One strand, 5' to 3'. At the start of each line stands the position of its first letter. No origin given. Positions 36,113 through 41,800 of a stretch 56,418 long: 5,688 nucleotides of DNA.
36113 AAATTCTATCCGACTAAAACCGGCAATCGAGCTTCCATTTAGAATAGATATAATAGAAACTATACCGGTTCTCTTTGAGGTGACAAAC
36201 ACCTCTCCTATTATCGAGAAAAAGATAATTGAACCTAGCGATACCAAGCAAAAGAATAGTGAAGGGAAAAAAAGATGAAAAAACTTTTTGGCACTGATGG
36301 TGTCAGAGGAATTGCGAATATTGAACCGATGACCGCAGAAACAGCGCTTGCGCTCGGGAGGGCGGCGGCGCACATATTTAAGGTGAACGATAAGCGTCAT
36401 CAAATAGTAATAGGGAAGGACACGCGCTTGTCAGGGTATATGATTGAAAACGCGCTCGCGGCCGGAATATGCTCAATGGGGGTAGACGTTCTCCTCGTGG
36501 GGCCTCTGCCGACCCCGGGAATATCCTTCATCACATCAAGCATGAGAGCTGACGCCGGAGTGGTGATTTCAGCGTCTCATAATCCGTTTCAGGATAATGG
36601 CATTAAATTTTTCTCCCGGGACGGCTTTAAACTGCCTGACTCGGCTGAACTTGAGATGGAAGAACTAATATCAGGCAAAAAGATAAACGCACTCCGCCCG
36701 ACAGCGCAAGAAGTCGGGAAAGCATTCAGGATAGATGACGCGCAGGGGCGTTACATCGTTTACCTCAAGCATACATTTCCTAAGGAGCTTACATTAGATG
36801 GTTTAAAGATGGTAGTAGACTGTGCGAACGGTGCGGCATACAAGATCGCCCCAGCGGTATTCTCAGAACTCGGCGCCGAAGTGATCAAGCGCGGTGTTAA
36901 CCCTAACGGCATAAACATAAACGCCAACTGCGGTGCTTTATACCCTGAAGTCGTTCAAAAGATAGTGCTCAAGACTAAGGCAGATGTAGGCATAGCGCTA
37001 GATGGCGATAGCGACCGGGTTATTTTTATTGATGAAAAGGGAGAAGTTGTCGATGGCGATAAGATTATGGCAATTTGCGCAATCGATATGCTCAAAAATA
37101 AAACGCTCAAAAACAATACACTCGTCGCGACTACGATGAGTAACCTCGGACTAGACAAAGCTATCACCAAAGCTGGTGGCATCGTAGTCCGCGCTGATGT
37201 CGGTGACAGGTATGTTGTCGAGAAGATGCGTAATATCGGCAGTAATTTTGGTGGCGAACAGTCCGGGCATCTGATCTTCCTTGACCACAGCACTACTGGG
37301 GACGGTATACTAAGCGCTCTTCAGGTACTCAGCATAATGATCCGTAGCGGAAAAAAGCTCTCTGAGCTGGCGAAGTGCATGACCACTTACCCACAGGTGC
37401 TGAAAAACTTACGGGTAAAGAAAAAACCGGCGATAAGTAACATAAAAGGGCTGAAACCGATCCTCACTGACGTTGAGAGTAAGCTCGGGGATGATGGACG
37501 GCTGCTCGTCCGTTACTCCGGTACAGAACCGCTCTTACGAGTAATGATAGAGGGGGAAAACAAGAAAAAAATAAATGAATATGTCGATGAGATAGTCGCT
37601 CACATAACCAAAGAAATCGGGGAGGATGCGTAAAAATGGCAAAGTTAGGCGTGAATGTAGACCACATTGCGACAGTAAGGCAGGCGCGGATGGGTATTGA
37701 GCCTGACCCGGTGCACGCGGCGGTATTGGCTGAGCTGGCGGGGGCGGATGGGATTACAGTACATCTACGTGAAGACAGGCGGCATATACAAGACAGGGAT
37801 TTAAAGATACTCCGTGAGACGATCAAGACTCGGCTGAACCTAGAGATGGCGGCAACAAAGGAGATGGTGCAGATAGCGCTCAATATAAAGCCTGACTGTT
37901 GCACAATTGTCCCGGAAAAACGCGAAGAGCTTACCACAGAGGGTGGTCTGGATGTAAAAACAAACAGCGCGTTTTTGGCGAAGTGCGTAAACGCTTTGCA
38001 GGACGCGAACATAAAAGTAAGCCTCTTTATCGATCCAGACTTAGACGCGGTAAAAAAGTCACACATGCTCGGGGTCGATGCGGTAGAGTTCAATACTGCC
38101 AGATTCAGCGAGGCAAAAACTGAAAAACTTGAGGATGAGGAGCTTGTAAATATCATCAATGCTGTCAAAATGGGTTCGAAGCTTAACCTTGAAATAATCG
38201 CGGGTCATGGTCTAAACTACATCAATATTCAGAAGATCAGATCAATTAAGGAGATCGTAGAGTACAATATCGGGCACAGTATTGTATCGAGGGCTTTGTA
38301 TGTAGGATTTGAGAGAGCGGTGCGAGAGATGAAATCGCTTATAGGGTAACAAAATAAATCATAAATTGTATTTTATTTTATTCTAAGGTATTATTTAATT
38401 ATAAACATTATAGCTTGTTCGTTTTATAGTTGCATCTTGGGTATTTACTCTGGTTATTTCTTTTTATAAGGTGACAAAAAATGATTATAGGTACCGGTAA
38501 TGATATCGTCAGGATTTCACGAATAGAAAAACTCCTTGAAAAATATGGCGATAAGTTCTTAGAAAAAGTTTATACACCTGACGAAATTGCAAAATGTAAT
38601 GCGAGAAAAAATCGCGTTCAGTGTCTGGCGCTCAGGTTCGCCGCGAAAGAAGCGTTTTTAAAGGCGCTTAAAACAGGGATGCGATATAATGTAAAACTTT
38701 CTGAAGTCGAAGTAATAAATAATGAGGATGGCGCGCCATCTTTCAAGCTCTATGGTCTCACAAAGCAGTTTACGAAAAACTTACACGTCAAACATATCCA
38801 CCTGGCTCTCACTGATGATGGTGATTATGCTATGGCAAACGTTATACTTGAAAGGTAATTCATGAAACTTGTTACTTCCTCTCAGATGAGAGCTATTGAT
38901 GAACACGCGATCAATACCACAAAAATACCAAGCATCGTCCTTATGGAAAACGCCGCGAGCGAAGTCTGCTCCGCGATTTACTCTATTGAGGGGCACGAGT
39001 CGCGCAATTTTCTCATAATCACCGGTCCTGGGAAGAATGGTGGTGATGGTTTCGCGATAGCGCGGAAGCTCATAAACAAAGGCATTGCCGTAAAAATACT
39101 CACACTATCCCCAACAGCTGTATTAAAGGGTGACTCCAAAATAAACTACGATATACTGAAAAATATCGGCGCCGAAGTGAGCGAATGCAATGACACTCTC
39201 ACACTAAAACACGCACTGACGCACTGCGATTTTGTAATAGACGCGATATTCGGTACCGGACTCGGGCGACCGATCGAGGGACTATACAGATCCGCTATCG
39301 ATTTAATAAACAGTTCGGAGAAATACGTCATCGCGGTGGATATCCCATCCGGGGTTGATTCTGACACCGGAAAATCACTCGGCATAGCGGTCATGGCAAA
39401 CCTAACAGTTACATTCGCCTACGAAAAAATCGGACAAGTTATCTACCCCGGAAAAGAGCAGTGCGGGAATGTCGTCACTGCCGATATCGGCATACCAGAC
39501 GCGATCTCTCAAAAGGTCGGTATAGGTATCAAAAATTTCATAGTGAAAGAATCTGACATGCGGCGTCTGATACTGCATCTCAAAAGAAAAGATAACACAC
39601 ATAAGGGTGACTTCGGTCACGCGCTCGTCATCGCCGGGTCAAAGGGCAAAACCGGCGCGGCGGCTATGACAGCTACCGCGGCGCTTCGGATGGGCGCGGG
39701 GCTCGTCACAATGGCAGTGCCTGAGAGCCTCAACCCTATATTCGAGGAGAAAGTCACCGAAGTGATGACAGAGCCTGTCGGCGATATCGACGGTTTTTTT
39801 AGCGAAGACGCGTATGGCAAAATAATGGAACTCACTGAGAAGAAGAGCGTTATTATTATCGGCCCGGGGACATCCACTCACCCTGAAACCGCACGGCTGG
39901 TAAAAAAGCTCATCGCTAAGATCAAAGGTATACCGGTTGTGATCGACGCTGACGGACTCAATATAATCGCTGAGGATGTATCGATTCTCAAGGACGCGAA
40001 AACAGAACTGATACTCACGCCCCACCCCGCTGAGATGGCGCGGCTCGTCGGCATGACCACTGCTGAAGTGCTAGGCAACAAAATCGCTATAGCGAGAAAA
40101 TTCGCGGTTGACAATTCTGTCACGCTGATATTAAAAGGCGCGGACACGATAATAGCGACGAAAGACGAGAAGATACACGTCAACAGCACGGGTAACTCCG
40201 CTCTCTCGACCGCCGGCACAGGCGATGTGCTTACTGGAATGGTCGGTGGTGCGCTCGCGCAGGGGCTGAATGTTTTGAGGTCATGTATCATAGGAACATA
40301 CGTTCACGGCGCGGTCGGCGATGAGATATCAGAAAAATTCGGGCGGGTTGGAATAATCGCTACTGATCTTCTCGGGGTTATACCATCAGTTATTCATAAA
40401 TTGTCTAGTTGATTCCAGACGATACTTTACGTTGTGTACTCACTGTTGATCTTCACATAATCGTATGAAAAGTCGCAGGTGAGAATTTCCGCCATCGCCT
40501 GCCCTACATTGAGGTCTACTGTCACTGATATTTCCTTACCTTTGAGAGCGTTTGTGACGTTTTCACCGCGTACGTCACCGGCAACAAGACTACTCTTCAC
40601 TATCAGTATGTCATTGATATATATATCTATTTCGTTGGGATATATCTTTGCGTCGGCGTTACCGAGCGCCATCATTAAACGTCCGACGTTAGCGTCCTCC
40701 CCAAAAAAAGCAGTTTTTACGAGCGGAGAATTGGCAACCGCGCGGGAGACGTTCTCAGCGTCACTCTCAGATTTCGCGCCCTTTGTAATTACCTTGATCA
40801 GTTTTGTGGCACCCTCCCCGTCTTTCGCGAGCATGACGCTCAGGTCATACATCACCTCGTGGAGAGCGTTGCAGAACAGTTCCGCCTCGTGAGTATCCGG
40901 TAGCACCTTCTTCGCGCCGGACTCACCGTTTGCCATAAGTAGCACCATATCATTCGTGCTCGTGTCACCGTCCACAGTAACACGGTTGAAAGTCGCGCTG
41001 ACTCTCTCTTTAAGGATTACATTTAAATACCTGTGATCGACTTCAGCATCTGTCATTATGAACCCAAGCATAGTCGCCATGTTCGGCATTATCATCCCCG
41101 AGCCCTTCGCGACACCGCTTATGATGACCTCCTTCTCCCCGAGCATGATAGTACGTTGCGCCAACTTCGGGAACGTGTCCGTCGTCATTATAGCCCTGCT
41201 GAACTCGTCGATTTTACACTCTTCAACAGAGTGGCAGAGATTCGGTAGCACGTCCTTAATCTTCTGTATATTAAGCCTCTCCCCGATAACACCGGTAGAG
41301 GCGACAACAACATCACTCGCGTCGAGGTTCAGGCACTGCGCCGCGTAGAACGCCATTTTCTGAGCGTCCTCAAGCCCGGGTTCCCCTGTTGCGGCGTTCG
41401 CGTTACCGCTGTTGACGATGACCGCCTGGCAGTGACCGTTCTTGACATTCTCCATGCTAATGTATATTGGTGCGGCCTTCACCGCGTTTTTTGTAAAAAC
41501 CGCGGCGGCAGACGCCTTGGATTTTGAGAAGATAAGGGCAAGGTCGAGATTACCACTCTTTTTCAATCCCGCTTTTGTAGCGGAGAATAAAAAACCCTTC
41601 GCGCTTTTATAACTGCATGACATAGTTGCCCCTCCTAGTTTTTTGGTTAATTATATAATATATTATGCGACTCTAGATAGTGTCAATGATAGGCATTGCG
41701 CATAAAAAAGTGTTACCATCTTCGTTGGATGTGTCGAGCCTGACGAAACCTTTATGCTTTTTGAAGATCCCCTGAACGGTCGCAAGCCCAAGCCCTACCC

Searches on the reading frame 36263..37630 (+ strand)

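Call 16: search_protein_families(library=pfam, proteins=[window:36263-37630:+], max_evalue=1e-8)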
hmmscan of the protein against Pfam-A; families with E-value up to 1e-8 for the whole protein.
window:36263-37630:+ (456 aa): 4 families
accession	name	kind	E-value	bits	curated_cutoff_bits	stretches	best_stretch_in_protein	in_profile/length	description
PF02878.22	PGM_PMM_I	-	1.6e-45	154.6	22.5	1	7-137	2-132/138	Phosphoglucomutase/phosphomannomutase, alpha/beta/alpha domain I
PF02880.22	PGM_PMM_III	-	3.8e-39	133.8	20.7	1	264-376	1-115/115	Phosphoglucomutase/phosphomannomutase, alpha/beta/alpha domain III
PF00408.26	PGM_PMM_IV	-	1.2e-17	64.1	23.1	1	380-446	1-67/68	Phosphoglucomutase/phosphomannomutase, C-terminal domain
PF02879.22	PGM_PMM_II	-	4.1e-15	56.6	29.3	1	163-260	2-103/103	Phosphoglucomutase/phosphomannomutase, alpha/beta/alpha domain II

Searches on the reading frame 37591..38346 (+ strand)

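Call 16: search_protein_families(library=pfam, proteins=[window:37591-38346:+], max_evalue=1e-8)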
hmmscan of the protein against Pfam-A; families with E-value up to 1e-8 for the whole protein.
window:37591-38346:+ (252 aa): 1 family
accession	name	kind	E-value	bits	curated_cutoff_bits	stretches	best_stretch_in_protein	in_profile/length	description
PF03740.19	PdxJ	-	2.8e-96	321.6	24.5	1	18-251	1-234/234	Pyridoxal phosphate biosynthesis protein PdxJ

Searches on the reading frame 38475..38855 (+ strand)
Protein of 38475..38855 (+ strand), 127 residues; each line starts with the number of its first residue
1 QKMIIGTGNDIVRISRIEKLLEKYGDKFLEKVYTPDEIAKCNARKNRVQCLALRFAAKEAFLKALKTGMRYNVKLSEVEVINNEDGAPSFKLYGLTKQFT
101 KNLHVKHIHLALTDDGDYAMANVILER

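Call 7: search_protein_families(library=ncbifam, proteins=[window:38475-38855:+], max_evalue=0.00001)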
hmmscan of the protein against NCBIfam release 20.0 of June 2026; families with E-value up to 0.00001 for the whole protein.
window:38475-38855:+ (127 aa): 12 families
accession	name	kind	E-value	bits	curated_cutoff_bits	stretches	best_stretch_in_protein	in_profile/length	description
NF011254.0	PRK14660.1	equivalog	2.5e-39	134.1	195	1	3-126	1-124/125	holo-[acyl-carrier-protein] synthase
NF011250.0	PRK14656.1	equivalog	8.2e-37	126.1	175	1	3-127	1-125/126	holo-[acyl-carrier-protein] synthase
TIGR00516.1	acpS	equivalog_domain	8.4e-31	106.9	59.8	1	3-127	1-122/125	holo-ACP synthase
NF011251.0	PRK14657.1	equivalog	9.6e-31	106.4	165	1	3-127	1-123/123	holo-[acyl-carrier-protein] synthase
NF011253.0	PRK14659.1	equivalog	1.9e-30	106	156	1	3-126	1-120/123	holo-[acyl-carrier-protein] synthase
TIGR00556.1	pantethn_trn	domain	2.9e-27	95.3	45.35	1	4-127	2-127/128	phosphopantetheine--protein transferase domain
NF000832.0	PRK00070.3-2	equivalog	7.8e-25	87.5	107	1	3-127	1-116/116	holo-ACP synthase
NF011257.0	PRK14663.1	equivalog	1.1e-21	77.1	186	1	8-126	4-118/123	holo-[acyl-carrier-protein] synthase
NF011256.0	PRK14662.1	equivalog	2.7e-21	76.2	150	1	3-127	1-119/123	4'-phosphopantetheinyl transferase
NF000831.0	PRK00070.3-1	equivalog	1.7e-18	66.8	124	1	3-126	2-128/130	holo-ACP synthase AcpS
NF011255.0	PRK14661.1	equivalog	1.9e-11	44.2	209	1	3-127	1-109/169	holo-[acyl-carrier-protein] synthase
NF000835.0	PRK00070.4-1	equivalog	3.1e-09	37.1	128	1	3-75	1-75/115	holo-ACP synthase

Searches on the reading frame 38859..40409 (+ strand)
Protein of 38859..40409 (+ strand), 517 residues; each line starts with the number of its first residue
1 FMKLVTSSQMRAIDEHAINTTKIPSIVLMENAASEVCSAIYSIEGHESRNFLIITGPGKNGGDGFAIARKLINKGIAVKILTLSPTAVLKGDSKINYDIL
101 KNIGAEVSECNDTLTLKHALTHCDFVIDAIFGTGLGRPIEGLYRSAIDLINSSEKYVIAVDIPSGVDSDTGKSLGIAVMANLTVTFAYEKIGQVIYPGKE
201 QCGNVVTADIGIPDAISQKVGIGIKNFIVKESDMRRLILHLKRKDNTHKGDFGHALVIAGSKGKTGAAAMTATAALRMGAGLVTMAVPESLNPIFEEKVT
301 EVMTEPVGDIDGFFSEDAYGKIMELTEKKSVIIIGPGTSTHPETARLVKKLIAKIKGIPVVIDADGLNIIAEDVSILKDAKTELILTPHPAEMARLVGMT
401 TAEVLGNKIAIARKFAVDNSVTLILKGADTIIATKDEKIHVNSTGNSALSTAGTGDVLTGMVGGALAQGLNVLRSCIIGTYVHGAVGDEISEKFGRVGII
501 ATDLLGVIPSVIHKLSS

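Call 7: search_protein_families(library=ncbifam, proteins=[window:38859-40409:+], max_evalue=0.00001)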
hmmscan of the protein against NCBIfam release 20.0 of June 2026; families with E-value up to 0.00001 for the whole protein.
window:38859-40409:+ (517 aa): 3 families
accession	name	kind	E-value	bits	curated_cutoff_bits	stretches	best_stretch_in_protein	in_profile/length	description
NF007856.0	PRK10565.1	equivalog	4.1e-77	259.9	703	1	6-512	19-498/510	bifunctional ADP-dependent NAD(P)H-hydrate dehydratase/NAD(P)H-hydrate epimerase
TIGR00196.1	yjeF_cterm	hypoth_equivalog_domain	2.7e-62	210.6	129.85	1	238-513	11-276/277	NAD(P)H-hydrate dehydratase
TIGR00197.1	yjeF_nterm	hypoth_equivalog_domain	7.7e-45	153.1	88.6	1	4-213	2-205/206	NAD(P)H-hydrate epimerase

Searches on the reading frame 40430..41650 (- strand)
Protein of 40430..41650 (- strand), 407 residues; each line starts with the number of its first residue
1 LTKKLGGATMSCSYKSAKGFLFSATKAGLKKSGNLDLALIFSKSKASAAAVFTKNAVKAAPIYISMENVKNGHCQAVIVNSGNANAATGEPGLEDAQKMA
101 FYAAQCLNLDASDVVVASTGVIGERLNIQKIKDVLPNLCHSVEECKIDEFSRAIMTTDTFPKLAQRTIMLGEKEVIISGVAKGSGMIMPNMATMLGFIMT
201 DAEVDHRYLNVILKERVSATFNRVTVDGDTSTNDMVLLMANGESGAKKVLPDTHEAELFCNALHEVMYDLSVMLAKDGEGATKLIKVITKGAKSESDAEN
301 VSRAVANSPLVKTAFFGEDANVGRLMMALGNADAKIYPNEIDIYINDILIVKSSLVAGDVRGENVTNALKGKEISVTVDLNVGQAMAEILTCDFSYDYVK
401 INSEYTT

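Call 16: search_protein_families(library=pfam, proteins=[window:40430-41650:-], max_evalue=1e-8)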
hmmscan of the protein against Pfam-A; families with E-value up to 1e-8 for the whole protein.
window:40430-41650:- (407 aa): 1 family
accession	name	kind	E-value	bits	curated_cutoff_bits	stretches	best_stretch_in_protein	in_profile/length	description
PF01960.23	ArgJ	-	3.6e-141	470.7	32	1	23-407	3-377/377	ArgJ family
